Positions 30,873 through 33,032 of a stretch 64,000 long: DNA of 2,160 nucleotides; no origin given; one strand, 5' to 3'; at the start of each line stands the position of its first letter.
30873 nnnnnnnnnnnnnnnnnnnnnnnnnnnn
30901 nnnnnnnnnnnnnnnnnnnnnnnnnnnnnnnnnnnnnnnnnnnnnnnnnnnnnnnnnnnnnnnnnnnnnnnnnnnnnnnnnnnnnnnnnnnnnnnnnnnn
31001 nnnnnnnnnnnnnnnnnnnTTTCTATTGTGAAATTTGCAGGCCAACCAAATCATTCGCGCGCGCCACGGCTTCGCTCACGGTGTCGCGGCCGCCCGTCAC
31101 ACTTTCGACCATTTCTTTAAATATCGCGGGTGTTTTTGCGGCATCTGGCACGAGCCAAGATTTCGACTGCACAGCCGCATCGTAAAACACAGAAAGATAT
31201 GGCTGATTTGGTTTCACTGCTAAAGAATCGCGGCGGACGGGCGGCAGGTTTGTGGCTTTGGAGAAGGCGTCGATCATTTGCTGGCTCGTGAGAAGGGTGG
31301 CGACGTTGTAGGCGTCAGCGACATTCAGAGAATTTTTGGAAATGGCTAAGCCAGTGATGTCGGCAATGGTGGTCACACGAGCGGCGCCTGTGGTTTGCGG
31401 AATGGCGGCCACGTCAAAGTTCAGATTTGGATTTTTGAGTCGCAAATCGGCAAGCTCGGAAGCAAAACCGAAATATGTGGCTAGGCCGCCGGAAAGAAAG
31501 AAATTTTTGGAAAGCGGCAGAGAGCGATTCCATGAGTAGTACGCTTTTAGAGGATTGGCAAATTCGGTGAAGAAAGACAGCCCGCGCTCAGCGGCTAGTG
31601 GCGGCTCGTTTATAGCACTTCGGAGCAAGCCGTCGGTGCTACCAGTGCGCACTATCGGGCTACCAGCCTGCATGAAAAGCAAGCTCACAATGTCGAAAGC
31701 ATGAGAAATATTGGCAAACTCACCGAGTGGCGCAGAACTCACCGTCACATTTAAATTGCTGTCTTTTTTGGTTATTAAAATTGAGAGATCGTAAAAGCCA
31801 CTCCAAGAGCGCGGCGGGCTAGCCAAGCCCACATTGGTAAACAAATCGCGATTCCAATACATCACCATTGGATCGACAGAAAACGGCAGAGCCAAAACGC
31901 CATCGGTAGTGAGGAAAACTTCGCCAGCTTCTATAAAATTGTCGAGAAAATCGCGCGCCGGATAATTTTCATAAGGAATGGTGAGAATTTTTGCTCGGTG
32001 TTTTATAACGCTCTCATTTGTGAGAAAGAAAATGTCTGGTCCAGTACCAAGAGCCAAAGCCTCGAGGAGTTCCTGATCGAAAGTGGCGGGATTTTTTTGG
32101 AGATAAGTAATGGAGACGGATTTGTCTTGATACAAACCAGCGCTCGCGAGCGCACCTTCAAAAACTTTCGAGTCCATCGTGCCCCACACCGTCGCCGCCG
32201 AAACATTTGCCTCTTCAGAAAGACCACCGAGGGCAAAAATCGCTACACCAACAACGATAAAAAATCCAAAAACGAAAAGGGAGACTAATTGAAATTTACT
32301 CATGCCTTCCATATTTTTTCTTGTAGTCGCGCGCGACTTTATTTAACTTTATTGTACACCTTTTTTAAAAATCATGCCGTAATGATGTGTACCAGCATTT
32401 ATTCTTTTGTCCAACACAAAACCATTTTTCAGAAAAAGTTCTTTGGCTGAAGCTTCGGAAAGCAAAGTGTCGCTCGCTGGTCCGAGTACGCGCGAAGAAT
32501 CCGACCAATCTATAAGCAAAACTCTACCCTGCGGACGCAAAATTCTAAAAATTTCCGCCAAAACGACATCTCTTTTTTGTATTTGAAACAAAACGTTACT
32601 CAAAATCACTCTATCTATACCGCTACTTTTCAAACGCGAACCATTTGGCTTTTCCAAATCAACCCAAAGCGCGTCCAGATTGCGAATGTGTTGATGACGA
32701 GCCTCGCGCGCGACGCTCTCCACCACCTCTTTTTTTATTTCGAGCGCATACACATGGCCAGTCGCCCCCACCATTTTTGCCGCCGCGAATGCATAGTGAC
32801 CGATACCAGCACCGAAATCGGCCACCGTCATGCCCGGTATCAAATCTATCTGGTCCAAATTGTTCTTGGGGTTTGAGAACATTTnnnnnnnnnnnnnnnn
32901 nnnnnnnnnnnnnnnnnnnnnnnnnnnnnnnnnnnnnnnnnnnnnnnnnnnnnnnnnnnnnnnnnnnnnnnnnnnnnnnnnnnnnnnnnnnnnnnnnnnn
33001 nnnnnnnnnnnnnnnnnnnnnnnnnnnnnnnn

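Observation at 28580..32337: Operon encoding a solute-binding protein followed by six tandem paralogous TrbC/VirB2-like (T4SS_pilin-type) two-TM proteins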

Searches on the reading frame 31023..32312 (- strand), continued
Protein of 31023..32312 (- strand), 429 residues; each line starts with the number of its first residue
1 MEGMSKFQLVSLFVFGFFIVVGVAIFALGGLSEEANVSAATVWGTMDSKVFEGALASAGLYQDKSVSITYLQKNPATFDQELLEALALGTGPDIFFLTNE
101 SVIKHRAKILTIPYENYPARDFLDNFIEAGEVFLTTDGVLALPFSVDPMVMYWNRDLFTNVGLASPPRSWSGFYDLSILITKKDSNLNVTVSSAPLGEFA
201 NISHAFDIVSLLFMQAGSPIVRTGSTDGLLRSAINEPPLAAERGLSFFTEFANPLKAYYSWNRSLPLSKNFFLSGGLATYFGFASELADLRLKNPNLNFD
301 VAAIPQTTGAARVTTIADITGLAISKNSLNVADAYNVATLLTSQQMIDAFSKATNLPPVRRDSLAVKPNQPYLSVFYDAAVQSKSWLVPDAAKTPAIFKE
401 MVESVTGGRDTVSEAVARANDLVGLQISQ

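Call 61: fold_search(model_id=the predicted structure, library=pdb)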
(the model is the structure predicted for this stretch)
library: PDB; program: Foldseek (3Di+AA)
matches with E <= 10: 1527; with E <= 0.001: 1097
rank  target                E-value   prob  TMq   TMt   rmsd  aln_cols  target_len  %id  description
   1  2zyo_A                9.1e-22  1.00  0.73  0.81   3.7       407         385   17  Crystal structure of cyclo/maltodextrin-binding protein complexed with maltotetraose (released 2009-03-31)
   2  5ci5_B                1.0e-21  1.00  0.62  0.67   5.6       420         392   18  Crystal Structure of an ABC transporter Solute Binding Protein from Thermotoga Lettingae TMO (Tlet_1705, TARGET EFI-51 (released 2015-07-22)
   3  4r9g_A                1.7e-21  1.00  0.64  0.69   6.1       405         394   18  CpMnBP1 with Mannotriose Bound (released 2014-10-29)
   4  5f7v_A                2.4e-21  1.00  0.64  0.70   5.3       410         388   17  ABC substrate-binding protein Lmo0181 from Listeria monocytogenes in complex with cycloalternan (released 2016-09-07)
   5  7bvt_A                2.9e-21  1.00  0.74  0.80   4.0       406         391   18  Crystal structure of cyclic alpha-maltosyl-1,6-maltose binding protein from Arthrobacter globiformis (released 2020-12-02)
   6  4r9f_A                3.7e-21  1.00  0.63  0.66   6.1       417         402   18  CpMnBP1 with Mannobiose Bound (released 2014-10-29)
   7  5w0r_A                7.4e-21  1.00  0.69  0.56   4.1       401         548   16  Crystal structure of MBP fused activation-induced cytidine deaminase (AID) in complex with cacodylic acid (released 2017-08-16)
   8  2ghb_A                8.8e-21  1.00  0.69  0.79   4.4       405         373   18  Thermotoga maritima maltotriose binding protein, ligand free form (released 2007-02-06)
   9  3iov_A                1.2e-20  1.00  0.70  0.74   4.1       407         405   17  Huntingtin amino-terminal region with 17 Gln residues - crystal C99 (released 2009-09-29)
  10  6dts_B                1.2e-20  1.00  0.66  0.73   4.9       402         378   16  Maltotetraose bound T. maritima MalE2 (released 2018-09-19)
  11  3w15_C                1.3e-20  1.00  0.65  0.71   9.1       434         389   16  Structure of peroxisomal targeting signal 2 (PTS2) of Saccharomyces cerevisiae 3-ketoacyl-CoA thiolase in complex with (released 2013-07-03)
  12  2zyn_A                1.6e-20  1.00  0.64  0.71   5.3       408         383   17  Crystal structure of cyclo/maltodextrin-binding protein complexed with beta-cyclodextrin (released 2009-03-31)
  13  5ci5_A                2.1e-20  1.00  0.61  0.65   5.9       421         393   19  Crystal Structure of an ABC transporter Solute Binding Protein from Thermotoga Lettingae TMO (Tlet_1705, TARGET EFI-51 (released 2015-07-22)
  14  3n94_A                2.2e-20  1.00  0.60  0.56   5.8       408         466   16  Crystal structure of human pituitary adenylate cyclase 1 Receptor-short N-terminal extracellular domain (released 2011-06-08)
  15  6kea_B                3.0e-20  1.00  0.68  0.51   4.3       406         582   17  crystal structure of MBP-tagged REV7-IpaB complex (released 2019-09-11)
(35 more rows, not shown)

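Call 62: find_homologous_proteins(query=L067:3510-5216:+)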
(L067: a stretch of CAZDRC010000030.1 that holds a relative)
Query L067:3510-5216:+ (568 aa): 1443 proteins with E <= 0.001 among 8000 candidates; the best 120 are listed.
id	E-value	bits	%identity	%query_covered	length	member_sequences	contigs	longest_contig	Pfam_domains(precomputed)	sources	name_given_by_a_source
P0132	0.0e+0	1255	100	100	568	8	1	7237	PF13416.12,PF01547.31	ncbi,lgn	-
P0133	3.2e-241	820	65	100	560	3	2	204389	PF13416.12,PF01547.31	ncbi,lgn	-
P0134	6.1e-191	654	67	75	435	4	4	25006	PF13416.12,PF01547.31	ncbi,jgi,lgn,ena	ncbi:MAG TPA: extracellular solute-binding protein [Candidatus Paceibacterota bacterium]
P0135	1.3e-189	650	71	74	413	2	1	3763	PF13416.12,PF18895.6,PF01547.31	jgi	-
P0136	8.8e-188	644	66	75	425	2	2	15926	PF13416.12,PF01547.31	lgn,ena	-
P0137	1.5e-185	636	65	75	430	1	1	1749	PF13416.12,PF01547.31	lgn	-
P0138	9.0e-183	627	63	75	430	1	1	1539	PF13416.12,PF01547.31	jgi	jgi:ABC-type glycerol-3-phosphate transport system substrate-binding protein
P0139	4.7e-180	618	62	75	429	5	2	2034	PF13416.12,PF01547.31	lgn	-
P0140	5.7e-180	618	63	76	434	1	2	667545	PF13416.12,PF01547.31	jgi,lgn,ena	-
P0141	1.2e-179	617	62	75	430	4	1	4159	PF13416.12,PF01547.31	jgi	-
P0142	2.2e-178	613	63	75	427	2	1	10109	PF13416.12,PF01547.31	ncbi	-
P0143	2.9e-178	612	64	75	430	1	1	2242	PF13416.12,PF01547.31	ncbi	-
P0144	6.9e-178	611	63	75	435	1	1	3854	PF13416.12,PF01547.31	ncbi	-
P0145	2.1e-177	609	64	75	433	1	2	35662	PF13416.12,PF01547.31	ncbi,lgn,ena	-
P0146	9.5e-176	604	62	75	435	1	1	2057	PF13416.12,PF01547.31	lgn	-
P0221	8.2e-152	525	46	100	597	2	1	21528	PF13416.12,PF01547.31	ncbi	-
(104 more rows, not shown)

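Call 82: find_encoding_contigs(protein=P0221, flank=8000, max_places=1)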
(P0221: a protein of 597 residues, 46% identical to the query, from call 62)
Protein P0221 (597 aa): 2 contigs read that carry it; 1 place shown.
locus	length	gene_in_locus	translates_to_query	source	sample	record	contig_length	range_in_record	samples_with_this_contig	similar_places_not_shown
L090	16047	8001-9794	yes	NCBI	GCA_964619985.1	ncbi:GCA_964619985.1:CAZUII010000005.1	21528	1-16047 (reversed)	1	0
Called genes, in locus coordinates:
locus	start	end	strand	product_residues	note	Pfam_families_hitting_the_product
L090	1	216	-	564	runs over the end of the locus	PF00496:SBP_bac_5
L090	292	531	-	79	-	PF03840:SecG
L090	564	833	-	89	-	PF15738:YafQ_toxin (weak)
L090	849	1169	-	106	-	-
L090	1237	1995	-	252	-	-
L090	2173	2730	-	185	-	-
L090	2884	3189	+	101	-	PF00166:Cpn10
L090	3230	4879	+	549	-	PF00118:Cpn60_TCP1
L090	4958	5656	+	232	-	-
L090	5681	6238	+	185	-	PF04011:LemA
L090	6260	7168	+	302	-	PF04536:TPM_phosphatase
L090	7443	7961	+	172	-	PF01135:PCMT (weak), PF01728:FtsJ (weak), PF13489:Methyltransf_23, PF01209:Ubie_methyltran, PF13847:Methyltransf_31, PF08241:Methyltransf_11, PF08242:Methyltransf_12, PF13649:Methyltransf_25, +3 more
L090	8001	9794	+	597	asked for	PF01547:SBP_bac_1, PF13416:SBP_bac_8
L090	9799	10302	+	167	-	PF04956:TrbC, PF26635:DUF8208 (weak), PF18895:T4SS_pilin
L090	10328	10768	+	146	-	PF18895:T4SS_pilin (weak)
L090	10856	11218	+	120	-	PF18895:T4SS_pilin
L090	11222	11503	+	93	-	PF18895:T4SS_pilin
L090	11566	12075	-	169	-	-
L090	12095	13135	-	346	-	-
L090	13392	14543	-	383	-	-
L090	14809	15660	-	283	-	-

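Call 83: search_protein_families(library=pfam, proteins=[L056:4722-6347:+, L076:1445-2194:+, L023:8105-8959:+, P0221, L048:9299-9937:+, L019:9292-9954:+], max_evalue=0.001)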
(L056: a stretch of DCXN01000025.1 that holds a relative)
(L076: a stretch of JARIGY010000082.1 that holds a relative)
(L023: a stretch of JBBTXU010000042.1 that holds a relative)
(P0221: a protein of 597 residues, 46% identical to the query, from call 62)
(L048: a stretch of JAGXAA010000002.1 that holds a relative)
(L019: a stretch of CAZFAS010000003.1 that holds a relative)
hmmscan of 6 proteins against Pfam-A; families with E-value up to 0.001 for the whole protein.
L056:4722-6347:+ (541 aa): 2 families
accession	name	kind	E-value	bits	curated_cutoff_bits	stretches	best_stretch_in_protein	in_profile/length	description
PF00082.27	Peptidase_S8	-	3.4e-17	63.1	21.8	1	178-348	49-256/288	Subtilase family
PF18895.5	T4SS_pilin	-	2.4e-09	37.6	26.6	1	450-510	12-71/71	Type IV secretion system pilin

L076:1445-2194:+ (249 aa): 1 family
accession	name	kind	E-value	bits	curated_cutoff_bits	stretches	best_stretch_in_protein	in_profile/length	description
PF04706.18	Dickkopf_N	-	3.2e-07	31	25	1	39-83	2-45/51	Dickkopf N-terminal cysteine-rich region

L023:8105-8959:+ (284 aa): 1 family
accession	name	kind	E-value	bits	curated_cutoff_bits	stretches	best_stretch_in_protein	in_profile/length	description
PF18895.5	T4SS_pilin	-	3e-05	24.5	26.6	1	209-271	10-71/71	Type IV secretion system pilin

P0221 (597 aa): 2 families
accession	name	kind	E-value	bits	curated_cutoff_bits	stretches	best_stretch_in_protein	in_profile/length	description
PF01547.30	SBP_bac_1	-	5.4e-16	59.9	26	1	66-345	24-304/307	Bacterial extracellular solute-binding protein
PF13416.11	SBP_bac_8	-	5.6e-15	56.3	27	1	63-364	9-266/279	Bacterial extracellular solute-binding protein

L048:9299-9937:+ (212 aa): 1 family
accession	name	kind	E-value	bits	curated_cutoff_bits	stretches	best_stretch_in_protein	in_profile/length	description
PF18895.5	T4SS_pilin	-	1.3e-05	25.6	26.6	1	57-121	6-69/71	Type IV secretion system pilin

L019:9292-9954:+ (220 aa): 2 families
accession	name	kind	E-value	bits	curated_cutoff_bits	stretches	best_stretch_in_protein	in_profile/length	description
PF04956.18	TrbC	-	1.3e-07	32.1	27.9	1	145-207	39-94/98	TrbC/VIRB2 pilin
PF18895.5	T4SS_pilin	-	2.3e-07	31.2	26.6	1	151-208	9-68/71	Type IV secretion system pilin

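Call 89: search_protein_representatives(protein=P0132)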
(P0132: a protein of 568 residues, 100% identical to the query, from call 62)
Query: 568 residues. Proteins with E-value up to 0.001 (for the whole library): 4524; up to 1e-10: 2191; up to 1e-30: 1059. The best 150 are listed.
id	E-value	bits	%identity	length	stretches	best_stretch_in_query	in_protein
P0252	1.6e-131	456.2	44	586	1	2-554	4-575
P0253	5.3e-119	414.9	47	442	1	1-427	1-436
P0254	2.3e-116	406.2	45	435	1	1-428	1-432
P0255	5.1e-113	395.2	39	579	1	1-557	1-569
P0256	4.5e-111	388.8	43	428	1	2-428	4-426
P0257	2.1e-108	380.0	42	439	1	3-423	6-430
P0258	1.0e-107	377.7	54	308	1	1-306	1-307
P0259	7.1e-107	374.9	41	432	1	1-429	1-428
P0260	8.4e-107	374.7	43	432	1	1-424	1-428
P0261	1.3e-106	374.1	42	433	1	3-427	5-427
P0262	5.7e-106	371.9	42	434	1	1-427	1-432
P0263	4.7e-105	368.9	42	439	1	1-431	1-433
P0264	1.4e-104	367.3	43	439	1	1-424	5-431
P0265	3.4e-104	366.1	40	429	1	1-423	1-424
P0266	3.5e-104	366.0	43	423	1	7-424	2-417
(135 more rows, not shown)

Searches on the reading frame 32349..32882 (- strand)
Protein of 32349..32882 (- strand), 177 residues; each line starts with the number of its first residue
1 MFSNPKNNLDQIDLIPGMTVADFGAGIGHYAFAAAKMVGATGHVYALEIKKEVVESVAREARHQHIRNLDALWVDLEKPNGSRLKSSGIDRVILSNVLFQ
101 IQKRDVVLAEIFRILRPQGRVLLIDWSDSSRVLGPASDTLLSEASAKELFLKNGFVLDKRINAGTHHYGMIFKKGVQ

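Call 6: search_protein_families(library=pfam, proteins=[window:32349-32882:-], max_evalue=0.01)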
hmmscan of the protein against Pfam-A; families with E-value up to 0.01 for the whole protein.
window:32349-32882:- (177 aa): 16 families
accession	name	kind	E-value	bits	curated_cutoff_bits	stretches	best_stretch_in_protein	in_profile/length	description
PF13847.12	Methyltransf_31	-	7.2e-16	58.6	27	1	16-133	3-119/145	Methyltransferase domain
PF08241.18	Methyltransf_11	-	6e-11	43.3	21.2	1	22-122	2-94/95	Methyltransferase domain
PF13649.12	Methyltransf_25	-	1.2e-10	42.3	27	1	20-119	1-97/97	Methyltransferase domain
PF08242.18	Methyltransf_12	-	1.1e-09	39.4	30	1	22-121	2-98/98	Methyltransferase domain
PF01209.24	Ubie_methyltran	-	3.7e-08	33.4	20.1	1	16-128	47-156/233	ubiE/COQ5 methyltransferase family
PF13489.12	Methyltransf_23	-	1.2e-05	25.5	27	1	16-136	22-124/164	Methyltransferase domain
PF01135.25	PCMT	-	2.2e-05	24.8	20.3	1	9-71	66-128/210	Protein-L-isoaspartate(D-aspartate) O-methyltransferase (PCMT)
PF13679.12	Methyltransf_32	-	0.00014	22.3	27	1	18-69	27-82/143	Methyltransferase domain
PF05175.20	MTS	-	0.00036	20.7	23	1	16-102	31-111/170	Methyltransferase small domain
PF20922.3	Anamorsin_N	-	0.0005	20.2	27.1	1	82-125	45-89/163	Anamorsin, N-terminal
PF01269.23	Fibrillarin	-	0.00068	19.3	27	1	7-130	62-181/227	Fibrillarin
PF06325.19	PrmA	-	0.0012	18.8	22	1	16-121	161-256/296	Ribosomal protein L11 methyltransferase (PrmA)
PF02475.24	TRM5-TYW2_MTfase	-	0.0019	18.6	28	1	17-98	37-114/164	TRM5/TYW2 methyltransferase domain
PF08704.16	GCD14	-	0.0019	18.3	26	1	11-68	35-92/247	tRNA methyltransferase complex GCD14 subunit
PF02353.26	CMAS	-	0.0066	16.2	27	1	7-122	53-163/273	Mycolic acid cyclopropane synthetase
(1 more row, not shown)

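Call 79: search_protein_families(library=ncbifam, proteins=[window:32349-32882:-], max_evalue=0.01)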
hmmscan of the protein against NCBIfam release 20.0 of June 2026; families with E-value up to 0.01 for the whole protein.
window:32349-32882:- (177 aa): 34 families (the best 25 are shown)
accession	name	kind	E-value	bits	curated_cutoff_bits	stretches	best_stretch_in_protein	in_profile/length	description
NF008823.0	PRK11873.1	subfamily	7.6e-16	58.4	263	1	12-125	73-183/272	arsenite methyltransferase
NF041537.1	ArsM_AhpD_UU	exception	1.9e-13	50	510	1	14-125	74-182/345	arsenite methyltransferase/AhpD domain selenoprotein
NF041536.1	ArsM_DUF2284_UU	exception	3.5e-13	48.7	575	1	16-125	76-182/459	arsenite methyltransferase/DUF2284 domain selenoprotein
NF047649.1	MTase_UXPK_star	exception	6e-12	45.2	460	1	13-125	74-183/283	methyltransferase/UXPK-star double selenoprotein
NF001240.0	PRK00216.1-1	equivalog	2.7e-10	39.7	378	1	9-129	56-175/251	bifunctional demethylmenaquinone methyltransferase/2-methoxy-6-polyprenyl-1,4-benzoquinol methylase UbiE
NF040538.1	methyl_ArsM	equivalog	9.7e-10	38.1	500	2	17-64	62-108/356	arsinothricin biosynthesis methyltransferase ArsM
NF052510.1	methyltran_MpqE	exception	1.8e-09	37.3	335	1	8-129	38-157/234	methyl-plastoquinone biosynthesis methyltransferase MpqE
TIGR02469.1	CbiT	equivalog_domain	2.8e-08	34.1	78.3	1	9-123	12-120/124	precorrin-6Y C5,15-methyltransferase (decarboxylating) subunit CbiT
TIGR04364.1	methyltran_FxLD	equivalog_domain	8.2e-08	31.7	320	1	9-94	75-156/394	methyltransferase, FxLD system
NF043040.1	corrin_prot_MT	hypoth_equivalog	1.1e-07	31.6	180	1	16-126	41-150/216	corrinoid protein-associated methyltransferase CpaM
NF001244.0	PRK00216.1-5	equivalog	1.2e-07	31.3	216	1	11-130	43-160/236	bifunctional demethylmenaquinone methyltransferase/2-methoxy-6-polyprenyl-1,4-benzoquinol methylase UbiE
NF001242.0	PRK00216.1-3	equivalog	6.8e-07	28.9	351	1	18-128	72-180/258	bifunctional demethylmenaquinone methyltransferase/2-methoxy-6-polyprenyl-1,4-benzoquinol methylase UbiE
TIGR02752.1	MenG_heptapren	equivalog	1.5e-06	27.9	419.85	1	7-128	36-154/231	demethylmenaquinone methyltransferase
NF010549.0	PRK13942.1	equivalog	2.5e-06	27.1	282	1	10-72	71-133/215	protein-L-isoaspartate O-methyltransferase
TIGR01934.1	MenG_MenH_UbiE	subfamily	3e-06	26.7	158.35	1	14-130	37-148/223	ubiquinone/menaquinone biosynthesis methyltransferase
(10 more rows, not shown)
